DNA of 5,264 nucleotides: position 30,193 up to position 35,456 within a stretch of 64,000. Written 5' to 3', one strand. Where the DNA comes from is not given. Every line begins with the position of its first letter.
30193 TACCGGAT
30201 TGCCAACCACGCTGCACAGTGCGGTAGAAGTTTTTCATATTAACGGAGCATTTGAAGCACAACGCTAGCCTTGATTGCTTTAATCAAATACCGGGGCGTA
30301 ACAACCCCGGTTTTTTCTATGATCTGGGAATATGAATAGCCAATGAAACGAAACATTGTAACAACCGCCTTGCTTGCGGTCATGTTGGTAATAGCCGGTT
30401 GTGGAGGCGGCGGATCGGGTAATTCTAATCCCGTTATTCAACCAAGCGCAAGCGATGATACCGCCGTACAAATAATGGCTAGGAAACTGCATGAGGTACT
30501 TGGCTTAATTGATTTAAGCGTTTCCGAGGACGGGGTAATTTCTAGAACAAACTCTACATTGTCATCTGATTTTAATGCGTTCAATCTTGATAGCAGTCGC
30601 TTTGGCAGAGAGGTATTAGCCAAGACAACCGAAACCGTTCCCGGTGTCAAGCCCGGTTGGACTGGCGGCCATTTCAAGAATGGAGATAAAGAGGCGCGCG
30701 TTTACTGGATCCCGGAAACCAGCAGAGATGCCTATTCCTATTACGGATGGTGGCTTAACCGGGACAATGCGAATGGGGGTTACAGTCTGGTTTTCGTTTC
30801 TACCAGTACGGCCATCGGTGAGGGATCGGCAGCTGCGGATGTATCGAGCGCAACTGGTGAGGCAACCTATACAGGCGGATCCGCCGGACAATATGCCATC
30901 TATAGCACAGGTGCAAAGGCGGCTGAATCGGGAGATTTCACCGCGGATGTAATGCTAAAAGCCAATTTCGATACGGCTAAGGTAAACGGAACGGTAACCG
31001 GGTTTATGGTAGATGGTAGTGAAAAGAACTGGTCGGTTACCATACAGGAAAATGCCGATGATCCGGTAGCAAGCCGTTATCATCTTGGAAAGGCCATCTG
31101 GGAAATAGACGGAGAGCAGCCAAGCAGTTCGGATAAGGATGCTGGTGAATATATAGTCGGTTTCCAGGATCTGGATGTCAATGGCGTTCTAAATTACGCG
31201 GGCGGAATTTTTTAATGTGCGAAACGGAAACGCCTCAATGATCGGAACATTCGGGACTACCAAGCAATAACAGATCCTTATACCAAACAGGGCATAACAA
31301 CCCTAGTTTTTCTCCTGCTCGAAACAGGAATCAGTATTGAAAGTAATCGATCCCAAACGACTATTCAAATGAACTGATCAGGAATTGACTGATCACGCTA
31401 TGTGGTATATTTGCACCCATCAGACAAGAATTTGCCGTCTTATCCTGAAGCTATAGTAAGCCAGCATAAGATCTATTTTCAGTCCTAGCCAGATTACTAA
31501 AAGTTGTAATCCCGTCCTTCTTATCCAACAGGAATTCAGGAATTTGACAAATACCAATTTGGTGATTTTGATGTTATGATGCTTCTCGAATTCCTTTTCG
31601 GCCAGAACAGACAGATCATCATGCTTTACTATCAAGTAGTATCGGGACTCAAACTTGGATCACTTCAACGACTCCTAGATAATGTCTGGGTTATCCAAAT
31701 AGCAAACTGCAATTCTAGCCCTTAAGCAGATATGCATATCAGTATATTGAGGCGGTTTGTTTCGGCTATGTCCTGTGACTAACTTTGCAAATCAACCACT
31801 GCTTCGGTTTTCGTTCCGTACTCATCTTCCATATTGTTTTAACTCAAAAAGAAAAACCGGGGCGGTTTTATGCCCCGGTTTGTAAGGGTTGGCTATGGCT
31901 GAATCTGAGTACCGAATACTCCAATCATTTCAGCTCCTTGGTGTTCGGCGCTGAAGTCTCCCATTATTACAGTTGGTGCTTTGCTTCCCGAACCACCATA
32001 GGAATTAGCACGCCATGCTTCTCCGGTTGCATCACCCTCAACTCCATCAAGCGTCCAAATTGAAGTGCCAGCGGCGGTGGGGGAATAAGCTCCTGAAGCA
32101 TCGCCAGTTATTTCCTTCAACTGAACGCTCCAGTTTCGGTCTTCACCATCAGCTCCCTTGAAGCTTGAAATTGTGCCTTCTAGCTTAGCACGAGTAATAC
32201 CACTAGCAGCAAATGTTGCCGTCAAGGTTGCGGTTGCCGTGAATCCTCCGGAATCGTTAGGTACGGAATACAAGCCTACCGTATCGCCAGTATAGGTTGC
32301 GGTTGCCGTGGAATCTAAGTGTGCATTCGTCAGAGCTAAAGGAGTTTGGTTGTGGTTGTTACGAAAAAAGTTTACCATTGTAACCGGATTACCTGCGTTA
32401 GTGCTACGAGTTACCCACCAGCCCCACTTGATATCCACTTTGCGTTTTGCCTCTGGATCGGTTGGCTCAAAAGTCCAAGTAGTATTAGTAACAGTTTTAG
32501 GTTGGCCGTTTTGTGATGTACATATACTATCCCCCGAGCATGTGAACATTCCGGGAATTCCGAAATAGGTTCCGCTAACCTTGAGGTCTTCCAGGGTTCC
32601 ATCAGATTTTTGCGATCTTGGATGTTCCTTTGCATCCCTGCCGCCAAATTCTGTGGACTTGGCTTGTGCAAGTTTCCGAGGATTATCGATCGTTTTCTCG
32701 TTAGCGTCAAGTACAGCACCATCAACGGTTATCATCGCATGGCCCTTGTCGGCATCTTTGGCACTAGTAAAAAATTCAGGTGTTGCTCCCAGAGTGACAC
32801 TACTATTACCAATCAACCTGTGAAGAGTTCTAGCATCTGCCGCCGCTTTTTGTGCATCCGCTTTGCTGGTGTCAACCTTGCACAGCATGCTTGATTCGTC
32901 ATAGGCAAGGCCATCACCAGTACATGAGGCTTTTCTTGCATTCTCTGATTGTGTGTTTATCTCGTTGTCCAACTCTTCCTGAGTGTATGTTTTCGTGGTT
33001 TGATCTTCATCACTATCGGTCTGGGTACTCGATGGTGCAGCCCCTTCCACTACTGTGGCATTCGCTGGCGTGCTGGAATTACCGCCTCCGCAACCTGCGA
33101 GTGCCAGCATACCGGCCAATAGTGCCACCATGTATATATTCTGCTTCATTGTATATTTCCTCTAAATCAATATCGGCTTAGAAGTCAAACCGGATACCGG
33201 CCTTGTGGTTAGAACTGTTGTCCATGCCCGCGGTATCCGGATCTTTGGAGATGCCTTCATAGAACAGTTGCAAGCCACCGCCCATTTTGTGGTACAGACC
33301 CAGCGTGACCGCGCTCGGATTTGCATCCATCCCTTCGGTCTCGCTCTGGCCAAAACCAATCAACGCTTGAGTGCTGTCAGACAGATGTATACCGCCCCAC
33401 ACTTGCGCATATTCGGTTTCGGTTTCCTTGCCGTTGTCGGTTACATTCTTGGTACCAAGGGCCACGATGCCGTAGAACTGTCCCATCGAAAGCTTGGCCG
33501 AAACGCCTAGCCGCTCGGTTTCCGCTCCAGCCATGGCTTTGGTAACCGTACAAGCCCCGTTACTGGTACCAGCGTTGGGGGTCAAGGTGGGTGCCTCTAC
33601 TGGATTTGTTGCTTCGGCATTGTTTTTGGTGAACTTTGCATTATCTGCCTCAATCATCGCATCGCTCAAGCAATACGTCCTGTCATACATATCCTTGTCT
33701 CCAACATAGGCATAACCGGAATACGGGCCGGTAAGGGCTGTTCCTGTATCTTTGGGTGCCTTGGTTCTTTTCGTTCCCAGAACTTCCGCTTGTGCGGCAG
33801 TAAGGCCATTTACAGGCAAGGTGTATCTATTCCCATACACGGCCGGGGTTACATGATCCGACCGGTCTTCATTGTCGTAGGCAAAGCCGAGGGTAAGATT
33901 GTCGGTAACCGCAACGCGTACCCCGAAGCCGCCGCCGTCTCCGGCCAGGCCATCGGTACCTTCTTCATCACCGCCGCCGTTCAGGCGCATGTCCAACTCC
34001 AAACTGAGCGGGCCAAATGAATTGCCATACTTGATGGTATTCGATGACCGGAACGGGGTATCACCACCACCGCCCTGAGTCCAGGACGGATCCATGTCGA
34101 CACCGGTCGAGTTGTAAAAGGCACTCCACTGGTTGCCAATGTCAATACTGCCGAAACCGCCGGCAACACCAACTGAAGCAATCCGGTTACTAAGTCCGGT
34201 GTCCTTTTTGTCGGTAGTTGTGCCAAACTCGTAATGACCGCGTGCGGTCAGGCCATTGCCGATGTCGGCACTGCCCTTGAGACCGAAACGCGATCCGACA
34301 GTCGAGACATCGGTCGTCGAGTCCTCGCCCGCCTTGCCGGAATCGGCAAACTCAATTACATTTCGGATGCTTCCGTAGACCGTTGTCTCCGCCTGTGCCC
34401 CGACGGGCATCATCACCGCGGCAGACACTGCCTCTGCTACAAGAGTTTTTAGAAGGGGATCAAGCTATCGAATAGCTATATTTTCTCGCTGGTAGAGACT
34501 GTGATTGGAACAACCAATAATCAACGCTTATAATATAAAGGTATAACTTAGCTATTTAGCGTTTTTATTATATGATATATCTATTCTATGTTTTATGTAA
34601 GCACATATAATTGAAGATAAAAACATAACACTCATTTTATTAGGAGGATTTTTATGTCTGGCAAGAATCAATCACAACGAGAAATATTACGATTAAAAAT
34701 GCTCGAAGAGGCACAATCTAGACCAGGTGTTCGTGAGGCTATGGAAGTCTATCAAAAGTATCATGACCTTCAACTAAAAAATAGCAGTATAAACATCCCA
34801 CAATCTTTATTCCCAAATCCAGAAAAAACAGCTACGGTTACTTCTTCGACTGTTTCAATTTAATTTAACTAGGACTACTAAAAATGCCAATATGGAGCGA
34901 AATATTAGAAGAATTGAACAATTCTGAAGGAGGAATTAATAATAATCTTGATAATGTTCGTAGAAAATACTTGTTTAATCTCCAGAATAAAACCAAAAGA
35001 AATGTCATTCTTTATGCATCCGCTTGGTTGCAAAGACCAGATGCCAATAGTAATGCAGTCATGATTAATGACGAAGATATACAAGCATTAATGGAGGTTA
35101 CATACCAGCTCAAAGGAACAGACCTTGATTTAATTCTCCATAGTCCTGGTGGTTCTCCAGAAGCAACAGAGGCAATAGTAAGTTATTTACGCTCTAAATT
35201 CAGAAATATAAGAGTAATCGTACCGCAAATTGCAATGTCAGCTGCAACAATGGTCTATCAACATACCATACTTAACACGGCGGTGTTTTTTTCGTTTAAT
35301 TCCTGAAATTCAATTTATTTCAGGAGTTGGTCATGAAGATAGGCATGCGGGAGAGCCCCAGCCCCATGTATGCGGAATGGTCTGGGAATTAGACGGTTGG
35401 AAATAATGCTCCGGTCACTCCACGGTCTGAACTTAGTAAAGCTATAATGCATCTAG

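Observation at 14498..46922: Six porin-lipoprotein cassettes, but only one porin has a start codon and full signal peptide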

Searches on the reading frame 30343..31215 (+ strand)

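Call 7: search_protein_families(library=pfam, proteins=[window:30343-31215:+], max_evalue=0.01)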
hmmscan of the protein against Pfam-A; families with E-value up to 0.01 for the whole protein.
window:30343-31215:+ (290 aa): 0 families

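Call 61: search_protein_families(library=ncbifam, proteins=[window:30343-31215:+], max_evalue=1)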
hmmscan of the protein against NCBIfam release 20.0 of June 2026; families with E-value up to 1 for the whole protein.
window:30343-31215:+ (290 aa): 4 families
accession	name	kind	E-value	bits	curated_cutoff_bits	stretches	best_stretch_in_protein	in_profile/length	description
NF058595.1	invert_tail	domain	0.0055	17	37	1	6-33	58-83/113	lipo-invert putative C-terminal anchoring domain-containing protein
NF047847.2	SS_mature_LptM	equivalog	0.076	13.1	27.7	1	1-21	1-21/31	LPS translocon maturation chaperone LptM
NF045774.1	cytochro_C551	exception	0.12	12.3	118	1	1-39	1-40/110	cytochrome c551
NF052321.1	LP_Lmo2079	subfamily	0.18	11.1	150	1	1-22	1-22/354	Lmo2079 family surface lipoprotein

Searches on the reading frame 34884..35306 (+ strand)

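Call 10: search_protein_families(library=pfam, proteins=[window:34884-35306:+], max_evalue=0.01)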
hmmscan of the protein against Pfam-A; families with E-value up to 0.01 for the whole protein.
window:34884-35306:+ (140 aa): 3 families
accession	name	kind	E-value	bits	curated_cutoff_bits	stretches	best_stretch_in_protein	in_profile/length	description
PF01972.22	SDH_protease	-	8.6e-07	28.7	31.3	1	67-124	80-137/286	ClpP-like SDH-type serine proteinase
PF00574.28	CLP_protease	-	0.0049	17.2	20.2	1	66-125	34-93/182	Clp protease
PF13873.12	Myb_DNA-bind_5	-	0.0057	17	21.7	0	3-41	40-76/78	Myb/SANT-like DNA-binding domain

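Call 88: search_protein_families(library=padloc, proteins=[window:34884-35306:+], max_evalue=0.001)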
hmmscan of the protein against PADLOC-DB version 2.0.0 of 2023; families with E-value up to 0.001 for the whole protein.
window:34884-35306:+ (140 aa): 0 families
